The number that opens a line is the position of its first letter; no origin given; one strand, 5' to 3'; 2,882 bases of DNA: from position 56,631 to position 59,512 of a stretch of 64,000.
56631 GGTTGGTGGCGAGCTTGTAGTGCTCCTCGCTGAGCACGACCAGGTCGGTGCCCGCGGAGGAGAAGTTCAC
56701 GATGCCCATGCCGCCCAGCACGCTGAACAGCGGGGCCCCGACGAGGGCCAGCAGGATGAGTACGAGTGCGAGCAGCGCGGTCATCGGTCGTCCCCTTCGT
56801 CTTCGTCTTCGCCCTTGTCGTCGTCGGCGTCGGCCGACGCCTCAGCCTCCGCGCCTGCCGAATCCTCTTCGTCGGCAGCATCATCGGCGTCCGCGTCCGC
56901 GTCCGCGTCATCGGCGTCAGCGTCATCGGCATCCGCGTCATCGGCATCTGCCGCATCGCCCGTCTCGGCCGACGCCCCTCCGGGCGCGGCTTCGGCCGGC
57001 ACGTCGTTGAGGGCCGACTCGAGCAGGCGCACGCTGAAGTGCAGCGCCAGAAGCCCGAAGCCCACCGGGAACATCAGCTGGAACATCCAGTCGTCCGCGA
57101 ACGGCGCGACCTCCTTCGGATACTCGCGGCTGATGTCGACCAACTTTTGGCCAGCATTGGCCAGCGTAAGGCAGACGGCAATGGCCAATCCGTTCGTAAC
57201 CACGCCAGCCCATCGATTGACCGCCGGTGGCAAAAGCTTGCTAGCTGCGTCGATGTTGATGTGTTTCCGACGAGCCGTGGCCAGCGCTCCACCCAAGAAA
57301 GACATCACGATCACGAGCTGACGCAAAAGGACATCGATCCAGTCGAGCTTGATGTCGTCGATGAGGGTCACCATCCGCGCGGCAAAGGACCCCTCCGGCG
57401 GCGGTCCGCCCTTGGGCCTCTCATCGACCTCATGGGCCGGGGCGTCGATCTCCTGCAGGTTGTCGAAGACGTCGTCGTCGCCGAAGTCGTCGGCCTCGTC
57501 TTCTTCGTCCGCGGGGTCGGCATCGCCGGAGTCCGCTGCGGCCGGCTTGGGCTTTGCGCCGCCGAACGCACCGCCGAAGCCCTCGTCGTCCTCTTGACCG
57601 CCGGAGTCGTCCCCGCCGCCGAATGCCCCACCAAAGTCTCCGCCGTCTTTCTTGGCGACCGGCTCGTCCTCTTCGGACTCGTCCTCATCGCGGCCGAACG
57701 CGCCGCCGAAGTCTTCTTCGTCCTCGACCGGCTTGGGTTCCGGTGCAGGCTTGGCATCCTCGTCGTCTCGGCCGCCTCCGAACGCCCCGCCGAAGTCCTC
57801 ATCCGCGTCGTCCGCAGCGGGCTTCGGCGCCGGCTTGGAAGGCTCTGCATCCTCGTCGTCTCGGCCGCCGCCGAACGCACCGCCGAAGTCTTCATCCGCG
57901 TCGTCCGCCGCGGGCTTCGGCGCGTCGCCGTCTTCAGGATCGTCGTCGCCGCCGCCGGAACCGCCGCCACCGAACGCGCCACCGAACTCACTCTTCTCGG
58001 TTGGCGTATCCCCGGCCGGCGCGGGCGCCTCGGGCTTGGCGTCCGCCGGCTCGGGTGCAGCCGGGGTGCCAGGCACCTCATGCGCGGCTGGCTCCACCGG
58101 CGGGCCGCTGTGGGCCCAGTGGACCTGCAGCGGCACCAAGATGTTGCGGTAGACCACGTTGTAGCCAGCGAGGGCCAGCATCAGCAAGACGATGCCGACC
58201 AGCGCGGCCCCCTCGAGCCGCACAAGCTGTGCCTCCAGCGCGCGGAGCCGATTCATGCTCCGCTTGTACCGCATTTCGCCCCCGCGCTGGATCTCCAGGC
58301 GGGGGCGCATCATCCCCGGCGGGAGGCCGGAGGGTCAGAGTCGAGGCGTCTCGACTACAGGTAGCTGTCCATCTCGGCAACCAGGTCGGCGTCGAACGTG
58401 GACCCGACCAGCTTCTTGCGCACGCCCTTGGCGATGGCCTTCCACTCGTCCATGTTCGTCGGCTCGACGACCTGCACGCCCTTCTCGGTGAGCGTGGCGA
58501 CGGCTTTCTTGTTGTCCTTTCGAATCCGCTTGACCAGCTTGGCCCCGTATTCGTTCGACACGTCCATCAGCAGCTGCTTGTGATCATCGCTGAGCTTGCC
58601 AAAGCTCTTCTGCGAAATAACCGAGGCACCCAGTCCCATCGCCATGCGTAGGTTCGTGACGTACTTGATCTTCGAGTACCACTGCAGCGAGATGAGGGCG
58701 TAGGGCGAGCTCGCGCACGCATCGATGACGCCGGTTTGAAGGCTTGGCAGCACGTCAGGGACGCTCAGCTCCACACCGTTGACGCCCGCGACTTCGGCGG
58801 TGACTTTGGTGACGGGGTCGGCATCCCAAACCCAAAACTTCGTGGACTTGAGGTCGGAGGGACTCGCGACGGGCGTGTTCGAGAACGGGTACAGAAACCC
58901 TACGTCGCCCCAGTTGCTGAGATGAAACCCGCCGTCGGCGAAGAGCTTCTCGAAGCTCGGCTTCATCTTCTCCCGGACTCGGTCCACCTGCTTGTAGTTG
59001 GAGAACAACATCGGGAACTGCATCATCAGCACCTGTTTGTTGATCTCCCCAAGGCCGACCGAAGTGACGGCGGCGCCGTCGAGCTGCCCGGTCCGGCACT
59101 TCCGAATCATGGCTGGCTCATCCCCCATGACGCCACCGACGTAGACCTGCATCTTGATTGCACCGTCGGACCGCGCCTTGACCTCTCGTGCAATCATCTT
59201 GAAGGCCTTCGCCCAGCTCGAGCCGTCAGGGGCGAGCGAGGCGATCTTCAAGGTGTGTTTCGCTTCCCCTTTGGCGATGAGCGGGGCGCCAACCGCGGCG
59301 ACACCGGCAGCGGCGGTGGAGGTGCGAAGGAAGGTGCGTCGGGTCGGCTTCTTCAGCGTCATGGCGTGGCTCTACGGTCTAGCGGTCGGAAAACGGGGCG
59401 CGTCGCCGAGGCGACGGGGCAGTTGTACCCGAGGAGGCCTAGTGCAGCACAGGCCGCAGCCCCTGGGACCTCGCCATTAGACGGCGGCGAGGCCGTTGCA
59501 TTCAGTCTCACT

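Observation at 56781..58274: DctQ-like TRAP small subunit with a ~250-aa acidic insertion carrying six FGGAFG motifs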

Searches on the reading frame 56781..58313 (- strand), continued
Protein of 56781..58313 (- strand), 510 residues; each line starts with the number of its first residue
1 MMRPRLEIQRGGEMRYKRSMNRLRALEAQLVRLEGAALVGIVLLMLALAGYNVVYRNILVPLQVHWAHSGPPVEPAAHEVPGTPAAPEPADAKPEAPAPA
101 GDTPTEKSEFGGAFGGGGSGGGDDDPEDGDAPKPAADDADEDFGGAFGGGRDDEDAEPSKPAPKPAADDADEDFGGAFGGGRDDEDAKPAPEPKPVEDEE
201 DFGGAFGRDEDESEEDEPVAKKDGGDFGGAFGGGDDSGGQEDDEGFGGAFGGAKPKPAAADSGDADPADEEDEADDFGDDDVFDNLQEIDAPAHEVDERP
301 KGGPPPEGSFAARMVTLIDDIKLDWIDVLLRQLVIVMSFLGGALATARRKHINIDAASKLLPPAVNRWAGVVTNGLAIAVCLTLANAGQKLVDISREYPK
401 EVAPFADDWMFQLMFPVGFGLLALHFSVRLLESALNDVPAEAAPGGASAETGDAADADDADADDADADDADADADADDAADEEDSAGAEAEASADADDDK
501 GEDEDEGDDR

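Call 48: predict_structure(alignment_id=A2)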
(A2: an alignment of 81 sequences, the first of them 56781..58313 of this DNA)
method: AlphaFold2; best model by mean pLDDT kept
length: 510 residues; sequences in the alignment: 81
mean_pLDDT: 62.8   pTM: 0.46
mean pLDDT of the five models: 62.8, 61.6, 61.4, 59.9, 59.4
residues with pLDDT >= 90: 105; 70-90: 103; 50-70: 64; < 50: 238
segments of 3 or more residues with pLDDT < 50: 100-123, 128-133, 135-177, 179-195, 197-266, 268-275, 445-453, 458-494, 496-498, 500-510
pLDDT, mean of each block of 10 residues (from residue 1): 57 82 89 89 94 94 89 79 66 49 44 40 48 44 43 38 41 43 40 43 41 36 39 33 40 40 42 47 59 64 87 92 85 87 76 75 90 93 95 94 88 92 93 81 51 49 46 46 42 47 39
secondary structure, 60 per line:
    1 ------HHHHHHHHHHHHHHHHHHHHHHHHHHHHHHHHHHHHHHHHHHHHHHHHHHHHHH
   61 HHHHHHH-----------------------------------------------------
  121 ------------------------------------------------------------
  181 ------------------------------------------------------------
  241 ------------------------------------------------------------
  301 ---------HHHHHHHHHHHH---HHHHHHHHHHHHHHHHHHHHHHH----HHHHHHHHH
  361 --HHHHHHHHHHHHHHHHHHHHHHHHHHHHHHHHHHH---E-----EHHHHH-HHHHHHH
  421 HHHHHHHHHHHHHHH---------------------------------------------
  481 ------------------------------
elements in order: H7-67 H310-321 H325-347 H352-360 H363-397 H408-412 H414-435

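Call 51: fold_search(model_id=the predicted structure, library=pdb)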
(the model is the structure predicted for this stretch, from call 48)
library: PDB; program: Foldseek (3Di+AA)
matches with E <= 10: 38; with E <= 0.001: 0
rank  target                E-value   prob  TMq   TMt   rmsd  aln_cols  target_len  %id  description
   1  7qha_A                6.1e-03  1.00  0.19  0.56   3.5       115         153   18  Cryo-EM structure of the Tripartite ATP-independent Periplasmic (TRAP) transporter SiaQM from Photobacterium profundum (released 2022-12-21)
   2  9pym_A                3.1e-02  0.99  0.18  0.16   5.8       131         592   25  Cryo-EM structure of the isethionate TRAP transporter IseQM from Oleidesulfovibrio alaskensis with bound isethionate (released 2025-11-12)
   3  8thj_A                9.2e-01  0.77  0.18  0.15   4.0       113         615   18  Cryo-EM structure of the Tripartite ATP-independent Periplasmic (TRAP) transporter SiaQM from Haemophilus influenzae ( (released 2023-11-22)
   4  8thi_A                1.6e+00  0.63  0.18  0.15   3.9       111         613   19  Cryo-EM structure of the Tripartite ATP-independent Periplasmic (TRAP) transporter SiaQM from Haemophilus influenzae ( (released 2023-11-22)
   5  9cpb_6S               2.3e+00  0.25  0.14  0.26  35.6       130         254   18  Atomic model of bovine Fallopian tube cilia doublet microtubule (48-nm periodicity) (released 2024-10-30)
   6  8iyj_A2               2.3e+00  0.23  0.14  0.17  36.2       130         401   16  Cryo-EM structure of the 48-nm repeat doublet microtubule from mouse sperm (released 2023-07-05)
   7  9cpc_3T               2.8e+00  0.21  0.14  0.18  35.7       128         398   13  Atomic model of porcine brain ventricles cilia doublet microtubule (48-nm periodicity) (released 2024-10-23)
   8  8iyj_A1               2.9e+00  0.20  0.14  0.19  36.2       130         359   16  Cryo-EM structure of the 48-nm repeat doublet microtubule from mouse sperm (released 2023-07-05)
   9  8thi_B                4.4e+00  0.28  0.18  0.15   4.1       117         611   18  Cryo-EM structure of the Tripartite ATP-independent Periplasmic (TRAP) transporter SiaQM from Haemophilus influenzae ( (released 2023-11-22)
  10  8qot_A                4.7e+00  0.06  0.10  0.16  12.0       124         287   15  Structure of the mu opioid receptor bound to the antagonist nanobody NbE (released 2023-12-27)
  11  8iyj_A4               4.9e+00  0.13  0.13  0.17  36.2       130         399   16  Cryo-EM structure of the 48-nm repeat doublet microtubule from mouse sperm (released 2023-07-05)
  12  4gd3_A                4.9e+00  0.03  0.10  0.18  16.5       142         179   15  Structure of E. coli hydrogenase-1 in complex with cytochrome b (released 2013-01-02)
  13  8otz_EO               5.9e+00  0.04  0.10  0.12  37.1       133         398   15  48-nm repeat of the native axonemal doublet microtubule from bovine sperm (released 2023-11-22)
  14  8eau_f                6.2e+00  0.23  0.11  0.68   5.6        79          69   10  Yeast VO in complex with Vma21p (released 2022-11-02)
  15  8otz_Cp               6.2e+00  0.11  0.14  0.31  34.4       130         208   14  48-nm repeat of the native axonemal doublet microtubule from bovine sperm (released 2023-11-22)
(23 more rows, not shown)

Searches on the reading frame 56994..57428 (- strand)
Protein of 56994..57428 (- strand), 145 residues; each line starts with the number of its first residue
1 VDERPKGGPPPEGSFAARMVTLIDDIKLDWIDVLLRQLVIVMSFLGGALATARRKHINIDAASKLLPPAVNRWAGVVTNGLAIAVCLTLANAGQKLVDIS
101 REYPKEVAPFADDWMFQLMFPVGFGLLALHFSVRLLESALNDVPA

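Call 27: search_protein_representatives(protein=window:56994-57428:-)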
Query: 145 residues. Proteins with E-value up to 0.001 (for the whole library): 878; up to 1e-10: 100; up to 1e-30: 35. The best 150 are listed.
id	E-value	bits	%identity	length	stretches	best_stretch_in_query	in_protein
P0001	2.2e-79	280.8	90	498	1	4-145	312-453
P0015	9.7e-56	204.1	66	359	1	3-145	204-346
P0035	2.8e-52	192.9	65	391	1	2-142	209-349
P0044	9.5e-52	191.2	63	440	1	2-144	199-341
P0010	1.1e-50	187.7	61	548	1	1-143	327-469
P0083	1.6e-50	187.2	60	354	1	2-141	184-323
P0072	4.1e-49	182.6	63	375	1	3-138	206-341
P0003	1.4e-48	180.9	63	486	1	2-140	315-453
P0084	3.4e-48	179.6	62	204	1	2-139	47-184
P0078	5.9e-48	178.9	62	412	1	4-139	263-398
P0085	1.1e-47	178.0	61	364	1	6-140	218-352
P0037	2.0e-47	177.1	62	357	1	2-140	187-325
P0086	2.0e-47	177.1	62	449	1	6-140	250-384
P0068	5.8e-47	175.6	60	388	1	5-138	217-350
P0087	3.6e-46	173.1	59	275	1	4-139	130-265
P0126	9.9e-15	71.1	35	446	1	11-134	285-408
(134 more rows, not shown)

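Call 64: find_homologous_proteins(query=P0126, max_evalue=0.001)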
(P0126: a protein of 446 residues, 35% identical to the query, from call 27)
Query P0126 (446 aa): 7 proteins with E <= 0.001 among 8000 candidates.
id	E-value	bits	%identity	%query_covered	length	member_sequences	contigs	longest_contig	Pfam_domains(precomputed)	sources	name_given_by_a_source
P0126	1.2e-276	936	100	100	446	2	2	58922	PF04290.19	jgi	-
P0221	3.0e-159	549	65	99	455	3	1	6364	PF04290.19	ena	-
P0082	1.2e-92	329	55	66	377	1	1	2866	PF04290.19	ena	-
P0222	7.0e-82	294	44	95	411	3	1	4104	PF04290.19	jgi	jgi:TRAP-type C4-dicarboxylate transport system permease small subunit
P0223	2.3e-71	259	34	46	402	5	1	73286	PF04290.19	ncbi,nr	ncbi:MAG: TRAP transporter small permease [Myxococcota bacterium]|nr:TRAP transporter small permease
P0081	4.3e-71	258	55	44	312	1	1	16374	PF04290.19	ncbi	-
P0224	8.7e-70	254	46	63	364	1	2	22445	PF04290.19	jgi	jgi:TRAP-type C4-dicarboxylate transport system permease small subunit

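Call 65: find_encoding_contigs(protein=P0126, flank=8000, max_places=1)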
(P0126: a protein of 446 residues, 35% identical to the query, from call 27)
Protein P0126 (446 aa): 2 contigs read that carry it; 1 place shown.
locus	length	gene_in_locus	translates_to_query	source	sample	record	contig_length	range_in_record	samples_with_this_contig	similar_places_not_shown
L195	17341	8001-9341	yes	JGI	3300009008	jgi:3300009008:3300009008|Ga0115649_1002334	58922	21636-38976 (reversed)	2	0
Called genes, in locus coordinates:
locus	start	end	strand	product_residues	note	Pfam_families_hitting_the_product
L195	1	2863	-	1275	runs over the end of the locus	PF00069:Pkinase, PF07714:PK_Tyr_Ser-Thr, PF00069:Pkinase, PF24807:WD40_CDC20-Fz, PF24814:WD40_Prp19, PF25171:Beta-prop_WDR36-Utp21_1st, PF25172:Beta-prop_WDR3_2nd, PF25173:Beta-prop_WDR3_1st, +50 more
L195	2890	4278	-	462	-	PF16697:Yop-YscD_cpl, PF00498:FHA, PF00069:Pkinase, PF07714:PK_Tyr_Ser-Thr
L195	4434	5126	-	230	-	PF13091:PLDc_2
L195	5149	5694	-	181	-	-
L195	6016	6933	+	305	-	PF16811:TAtT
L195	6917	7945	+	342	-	PF03480:DctP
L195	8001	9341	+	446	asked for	PF04290:DctQ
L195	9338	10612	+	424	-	PF06808:DctM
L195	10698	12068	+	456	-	PF04909:Amidohydro_2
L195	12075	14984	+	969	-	PF00069:Pkinase, PF07714:PK_Tyr_Ser-Thr, PF05226:CHASE2, PF00211:Guanylate_cyc (weak)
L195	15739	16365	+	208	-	-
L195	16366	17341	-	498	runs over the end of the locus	PF05175:MTS, PF06325:PrmA, PF08241:Methyltransf_11 (weak), PF13649:Methyltransf_25, PF13847:Methyltransf_31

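Call 66: find_encoding_contigs(protein=P0223, flank=8000, max_places=1)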
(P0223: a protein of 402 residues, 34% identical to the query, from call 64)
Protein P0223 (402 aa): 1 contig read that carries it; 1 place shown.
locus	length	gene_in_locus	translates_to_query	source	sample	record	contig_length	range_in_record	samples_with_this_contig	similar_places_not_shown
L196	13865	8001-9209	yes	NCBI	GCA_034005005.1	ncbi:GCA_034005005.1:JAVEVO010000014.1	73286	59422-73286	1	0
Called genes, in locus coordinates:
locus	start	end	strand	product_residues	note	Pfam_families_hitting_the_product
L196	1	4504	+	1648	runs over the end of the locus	PF16313:DUF4953 (weak)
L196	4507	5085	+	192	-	-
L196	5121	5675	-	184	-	-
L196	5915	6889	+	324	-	PF16811:TAtT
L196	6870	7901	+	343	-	PF03480:DctP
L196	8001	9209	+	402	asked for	PF04290:DctQ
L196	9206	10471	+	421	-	PF06808:DctM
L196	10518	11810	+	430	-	PF04909:Amidohydro_2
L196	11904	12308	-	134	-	PF10391:DNA_pol_lambd_f (faint), PF11731:Cdd1 (faint), PF14520:HHH_5, PF14229:DUF4332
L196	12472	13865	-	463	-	?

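Call 67: find_encoding_contigs(protein=P0224, flank=8000, max_places=1)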
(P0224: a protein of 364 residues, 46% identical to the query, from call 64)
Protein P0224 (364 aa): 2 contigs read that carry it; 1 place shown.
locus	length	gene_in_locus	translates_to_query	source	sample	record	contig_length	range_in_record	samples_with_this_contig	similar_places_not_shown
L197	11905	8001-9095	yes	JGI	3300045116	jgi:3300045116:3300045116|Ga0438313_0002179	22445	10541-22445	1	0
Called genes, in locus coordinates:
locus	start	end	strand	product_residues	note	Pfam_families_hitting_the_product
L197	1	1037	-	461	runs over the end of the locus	PF00324:AA_permease, PF13520:AA_permease_2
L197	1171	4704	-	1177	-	-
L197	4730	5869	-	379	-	PF00526:Dicty_CTDC (weak)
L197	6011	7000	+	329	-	PF16811:TAtT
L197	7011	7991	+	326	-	PF03480:DctP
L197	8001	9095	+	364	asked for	PF04290:DctQ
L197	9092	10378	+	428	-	PF06808:DctM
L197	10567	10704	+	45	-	-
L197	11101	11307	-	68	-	PF07927:HicA_toxin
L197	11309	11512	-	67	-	PF15919:HicB_lk_antitox (weak)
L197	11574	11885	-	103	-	PF13635:DUF4143 (weak)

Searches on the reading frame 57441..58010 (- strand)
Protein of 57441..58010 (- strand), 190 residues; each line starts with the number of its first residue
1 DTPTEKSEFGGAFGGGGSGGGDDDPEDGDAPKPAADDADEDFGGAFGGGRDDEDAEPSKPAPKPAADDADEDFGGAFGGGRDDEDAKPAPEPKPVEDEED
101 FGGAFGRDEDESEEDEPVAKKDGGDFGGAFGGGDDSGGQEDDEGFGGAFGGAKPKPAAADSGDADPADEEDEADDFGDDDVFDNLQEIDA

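Call 16: find_homologous_proteins(query=window:57441-58010:-, max_evalue=0.001)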
Query seq(190 aa): 8000 candidates shared short words with the query, none scored E <= 0.001.

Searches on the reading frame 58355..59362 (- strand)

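Call 3: search_protein_families(library=pfam, proteins=[window:58355-59362:-], max_evalue=0.01)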
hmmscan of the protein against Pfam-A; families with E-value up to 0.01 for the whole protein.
window:58355-59362:- (335 aa): 3 families
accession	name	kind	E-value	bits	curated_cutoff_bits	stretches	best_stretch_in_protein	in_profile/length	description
PF03480.18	DctP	-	8.6e-40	137.3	23.4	1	41-317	2-281/286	Bacterial extracellular solute-binding protein, family 7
PF10399.14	UCR_Fe-S_N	-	0.0013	18.5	24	1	4-26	7-29/41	Ubiquitinol-cytochrome C reductase Fe-S subunit TAT signal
PF10518.14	TAT_signal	-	0.0014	18.9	22.7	1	6-25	2-21/21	TAT (twin-arginine translocation) pathway signal sequence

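Call 4: search_protein_families(library=ncbifam, proteins=[window:58355-59362:-], max_evalue=0.01)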
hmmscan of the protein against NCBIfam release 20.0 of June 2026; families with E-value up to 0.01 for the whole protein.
window:58355-59362:- (335 aa): 3 families
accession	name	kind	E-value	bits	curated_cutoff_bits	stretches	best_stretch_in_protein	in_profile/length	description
NF037995.1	TRAP_S1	subfamily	2.8e-89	299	50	1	39-305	1-267/271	TRAP transporter substrate-binding protein DctP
TIGR00787.1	dctP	subfamily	8.9e-25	87.6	175.05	1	45-294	6-256/257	DctP family TRAP transporter solute-binding subunit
TIGR01409.1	TAT_signal_seq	domain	0.00073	19.8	16.7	1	7-27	2-22/29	twin-arginine translocation signal domain-containing protein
